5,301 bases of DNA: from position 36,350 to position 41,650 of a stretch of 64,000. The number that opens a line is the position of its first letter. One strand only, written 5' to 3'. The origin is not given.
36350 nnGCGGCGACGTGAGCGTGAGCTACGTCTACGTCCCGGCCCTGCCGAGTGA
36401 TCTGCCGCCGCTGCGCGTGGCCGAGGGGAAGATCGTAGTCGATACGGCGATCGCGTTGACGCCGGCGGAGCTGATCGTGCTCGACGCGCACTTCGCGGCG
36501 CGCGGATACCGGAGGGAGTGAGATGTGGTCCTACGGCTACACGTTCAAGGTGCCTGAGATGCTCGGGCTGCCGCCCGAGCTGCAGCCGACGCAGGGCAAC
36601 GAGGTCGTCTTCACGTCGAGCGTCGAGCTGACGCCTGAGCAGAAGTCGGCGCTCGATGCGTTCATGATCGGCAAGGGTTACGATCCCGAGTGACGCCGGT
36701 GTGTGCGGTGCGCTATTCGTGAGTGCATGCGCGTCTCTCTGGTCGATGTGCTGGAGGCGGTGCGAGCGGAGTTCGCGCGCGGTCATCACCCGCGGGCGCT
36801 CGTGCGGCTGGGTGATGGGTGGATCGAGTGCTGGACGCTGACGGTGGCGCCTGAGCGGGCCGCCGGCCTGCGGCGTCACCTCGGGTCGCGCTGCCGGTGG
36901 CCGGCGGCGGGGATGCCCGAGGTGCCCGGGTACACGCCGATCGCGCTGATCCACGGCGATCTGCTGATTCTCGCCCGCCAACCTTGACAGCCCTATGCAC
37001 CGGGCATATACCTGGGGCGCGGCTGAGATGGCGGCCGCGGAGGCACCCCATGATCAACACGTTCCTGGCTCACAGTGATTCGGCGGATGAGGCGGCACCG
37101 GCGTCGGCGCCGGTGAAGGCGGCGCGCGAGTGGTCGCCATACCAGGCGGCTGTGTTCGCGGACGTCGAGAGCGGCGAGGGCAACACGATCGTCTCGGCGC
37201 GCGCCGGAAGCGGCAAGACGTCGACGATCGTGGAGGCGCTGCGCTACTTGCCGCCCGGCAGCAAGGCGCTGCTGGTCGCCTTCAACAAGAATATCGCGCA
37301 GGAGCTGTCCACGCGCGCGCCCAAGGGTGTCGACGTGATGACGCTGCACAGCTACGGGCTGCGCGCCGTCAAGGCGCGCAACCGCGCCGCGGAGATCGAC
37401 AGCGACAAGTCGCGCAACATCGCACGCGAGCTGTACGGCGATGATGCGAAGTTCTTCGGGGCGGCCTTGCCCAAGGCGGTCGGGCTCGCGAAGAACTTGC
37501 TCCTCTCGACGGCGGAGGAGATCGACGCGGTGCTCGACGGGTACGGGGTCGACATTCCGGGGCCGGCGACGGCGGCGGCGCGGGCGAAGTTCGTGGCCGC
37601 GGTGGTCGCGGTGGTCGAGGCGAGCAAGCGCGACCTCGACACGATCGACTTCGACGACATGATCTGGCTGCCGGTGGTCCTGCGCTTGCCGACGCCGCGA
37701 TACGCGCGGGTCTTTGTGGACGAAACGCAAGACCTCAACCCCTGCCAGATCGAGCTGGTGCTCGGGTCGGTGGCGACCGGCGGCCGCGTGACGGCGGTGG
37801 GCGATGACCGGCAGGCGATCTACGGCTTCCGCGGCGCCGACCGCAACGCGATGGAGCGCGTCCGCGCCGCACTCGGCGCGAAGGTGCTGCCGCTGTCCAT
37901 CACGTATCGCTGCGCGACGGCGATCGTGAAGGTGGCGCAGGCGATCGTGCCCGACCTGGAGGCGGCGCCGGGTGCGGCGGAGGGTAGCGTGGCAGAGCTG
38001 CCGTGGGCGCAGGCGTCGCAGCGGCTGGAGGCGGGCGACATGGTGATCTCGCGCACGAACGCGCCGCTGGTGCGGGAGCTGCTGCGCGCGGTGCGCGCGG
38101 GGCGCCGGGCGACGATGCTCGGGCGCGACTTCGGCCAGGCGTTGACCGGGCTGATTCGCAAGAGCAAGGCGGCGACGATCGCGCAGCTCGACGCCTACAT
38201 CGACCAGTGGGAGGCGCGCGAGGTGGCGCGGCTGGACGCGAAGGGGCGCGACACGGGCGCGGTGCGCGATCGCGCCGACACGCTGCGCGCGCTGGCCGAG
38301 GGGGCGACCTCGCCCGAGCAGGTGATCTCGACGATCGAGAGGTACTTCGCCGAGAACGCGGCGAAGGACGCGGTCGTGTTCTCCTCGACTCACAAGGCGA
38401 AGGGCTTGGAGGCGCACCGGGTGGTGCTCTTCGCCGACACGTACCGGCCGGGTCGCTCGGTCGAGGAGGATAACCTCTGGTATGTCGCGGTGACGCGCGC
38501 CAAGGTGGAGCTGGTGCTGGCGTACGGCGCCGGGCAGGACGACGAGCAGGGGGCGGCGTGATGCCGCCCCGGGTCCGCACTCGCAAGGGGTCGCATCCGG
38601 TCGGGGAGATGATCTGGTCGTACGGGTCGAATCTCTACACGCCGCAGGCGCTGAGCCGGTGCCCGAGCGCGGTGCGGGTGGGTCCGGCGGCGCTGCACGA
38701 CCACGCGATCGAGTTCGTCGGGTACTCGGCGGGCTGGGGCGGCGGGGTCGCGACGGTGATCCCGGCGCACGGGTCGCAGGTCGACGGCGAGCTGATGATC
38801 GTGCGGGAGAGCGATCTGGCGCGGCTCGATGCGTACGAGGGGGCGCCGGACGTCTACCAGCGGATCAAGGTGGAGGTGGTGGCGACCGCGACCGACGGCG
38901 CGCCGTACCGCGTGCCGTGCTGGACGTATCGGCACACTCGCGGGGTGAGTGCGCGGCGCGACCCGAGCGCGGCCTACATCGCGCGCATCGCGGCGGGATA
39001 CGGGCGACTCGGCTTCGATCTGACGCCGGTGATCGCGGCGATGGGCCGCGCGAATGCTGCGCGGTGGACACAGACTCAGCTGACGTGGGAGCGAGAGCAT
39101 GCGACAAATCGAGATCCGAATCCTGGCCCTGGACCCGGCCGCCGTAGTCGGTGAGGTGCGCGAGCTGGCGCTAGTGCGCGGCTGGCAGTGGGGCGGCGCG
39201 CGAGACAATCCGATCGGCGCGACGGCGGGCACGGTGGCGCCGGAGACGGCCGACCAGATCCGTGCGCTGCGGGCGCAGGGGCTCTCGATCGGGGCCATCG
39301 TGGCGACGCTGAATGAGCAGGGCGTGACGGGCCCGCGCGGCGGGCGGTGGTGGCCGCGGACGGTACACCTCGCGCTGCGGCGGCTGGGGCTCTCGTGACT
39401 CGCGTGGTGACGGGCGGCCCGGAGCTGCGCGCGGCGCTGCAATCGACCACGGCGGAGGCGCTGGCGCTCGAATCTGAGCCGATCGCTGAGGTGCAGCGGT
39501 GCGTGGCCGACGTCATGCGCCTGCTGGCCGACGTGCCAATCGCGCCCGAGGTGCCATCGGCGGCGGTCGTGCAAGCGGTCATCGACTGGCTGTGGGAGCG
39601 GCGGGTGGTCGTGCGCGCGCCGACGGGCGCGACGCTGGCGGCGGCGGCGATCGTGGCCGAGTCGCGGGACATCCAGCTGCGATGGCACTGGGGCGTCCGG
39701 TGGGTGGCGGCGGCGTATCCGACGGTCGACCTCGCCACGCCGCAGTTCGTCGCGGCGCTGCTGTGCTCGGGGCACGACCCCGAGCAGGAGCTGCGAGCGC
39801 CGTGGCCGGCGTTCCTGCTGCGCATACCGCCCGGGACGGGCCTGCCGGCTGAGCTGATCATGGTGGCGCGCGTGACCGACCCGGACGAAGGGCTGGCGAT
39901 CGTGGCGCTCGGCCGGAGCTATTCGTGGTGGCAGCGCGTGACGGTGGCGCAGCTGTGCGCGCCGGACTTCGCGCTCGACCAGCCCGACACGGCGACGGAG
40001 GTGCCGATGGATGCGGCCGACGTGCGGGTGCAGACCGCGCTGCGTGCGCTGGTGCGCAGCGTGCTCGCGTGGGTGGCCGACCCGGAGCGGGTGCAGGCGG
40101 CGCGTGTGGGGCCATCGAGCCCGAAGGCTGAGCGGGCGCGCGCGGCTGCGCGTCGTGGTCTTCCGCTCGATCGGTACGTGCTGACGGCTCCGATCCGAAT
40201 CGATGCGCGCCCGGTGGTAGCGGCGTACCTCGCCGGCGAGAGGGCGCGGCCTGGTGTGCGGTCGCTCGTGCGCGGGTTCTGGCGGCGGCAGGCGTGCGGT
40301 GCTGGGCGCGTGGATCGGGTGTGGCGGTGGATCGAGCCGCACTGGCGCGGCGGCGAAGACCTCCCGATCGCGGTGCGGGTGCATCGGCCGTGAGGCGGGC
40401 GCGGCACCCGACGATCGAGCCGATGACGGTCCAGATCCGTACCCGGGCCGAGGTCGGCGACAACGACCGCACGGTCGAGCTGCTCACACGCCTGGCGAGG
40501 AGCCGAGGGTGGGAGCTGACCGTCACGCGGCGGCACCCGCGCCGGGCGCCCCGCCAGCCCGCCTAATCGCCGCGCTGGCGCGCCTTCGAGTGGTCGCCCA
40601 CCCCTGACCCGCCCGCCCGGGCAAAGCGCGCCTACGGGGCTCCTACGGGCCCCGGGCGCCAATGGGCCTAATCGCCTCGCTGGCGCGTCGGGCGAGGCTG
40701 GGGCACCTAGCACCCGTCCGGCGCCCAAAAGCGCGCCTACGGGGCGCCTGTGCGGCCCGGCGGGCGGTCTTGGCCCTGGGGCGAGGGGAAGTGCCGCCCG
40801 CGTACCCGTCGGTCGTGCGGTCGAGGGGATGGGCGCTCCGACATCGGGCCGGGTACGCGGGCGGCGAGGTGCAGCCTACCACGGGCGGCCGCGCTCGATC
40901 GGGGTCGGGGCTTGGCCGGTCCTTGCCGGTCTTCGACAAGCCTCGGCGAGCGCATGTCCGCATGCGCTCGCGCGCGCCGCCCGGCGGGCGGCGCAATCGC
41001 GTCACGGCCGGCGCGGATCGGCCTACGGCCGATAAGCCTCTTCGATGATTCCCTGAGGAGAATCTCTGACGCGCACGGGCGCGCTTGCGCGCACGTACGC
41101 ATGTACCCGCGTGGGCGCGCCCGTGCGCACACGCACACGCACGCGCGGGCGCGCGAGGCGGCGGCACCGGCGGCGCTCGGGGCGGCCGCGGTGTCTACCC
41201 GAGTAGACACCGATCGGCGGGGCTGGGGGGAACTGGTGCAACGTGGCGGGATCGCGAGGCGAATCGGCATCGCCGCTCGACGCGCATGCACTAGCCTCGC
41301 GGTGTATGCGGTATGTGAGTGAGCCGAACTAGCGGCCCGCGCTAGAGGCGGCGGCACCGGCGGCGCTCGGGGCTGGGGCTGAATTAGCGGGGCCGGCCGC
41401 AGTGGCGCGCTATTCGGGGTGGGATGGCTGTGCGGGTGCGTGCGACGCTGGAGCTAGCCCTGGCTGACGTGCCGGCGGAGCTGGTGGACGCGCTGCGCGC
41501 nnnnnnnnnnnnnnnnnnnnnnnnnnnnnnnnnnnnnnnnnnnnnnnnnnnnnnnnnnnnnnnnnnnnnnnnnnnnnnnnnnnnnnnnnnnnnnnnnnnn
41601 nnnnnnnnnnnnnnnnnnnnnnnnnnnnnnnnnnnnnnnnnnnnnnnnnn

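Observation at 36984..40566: Operon behind the only near-consensus sigma70 promoter: UvrD-like helicase + GGCT + recombinase-domain HTH + unknowns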

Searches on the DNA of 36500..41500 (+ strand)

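Call 4: search_dna_similar(query=window:36500-41500:+, collection=phages, mode=near, max_rows=25)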
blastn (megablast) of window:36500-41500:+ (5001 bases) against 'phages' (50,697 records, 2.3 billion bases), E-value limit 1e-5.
No match.
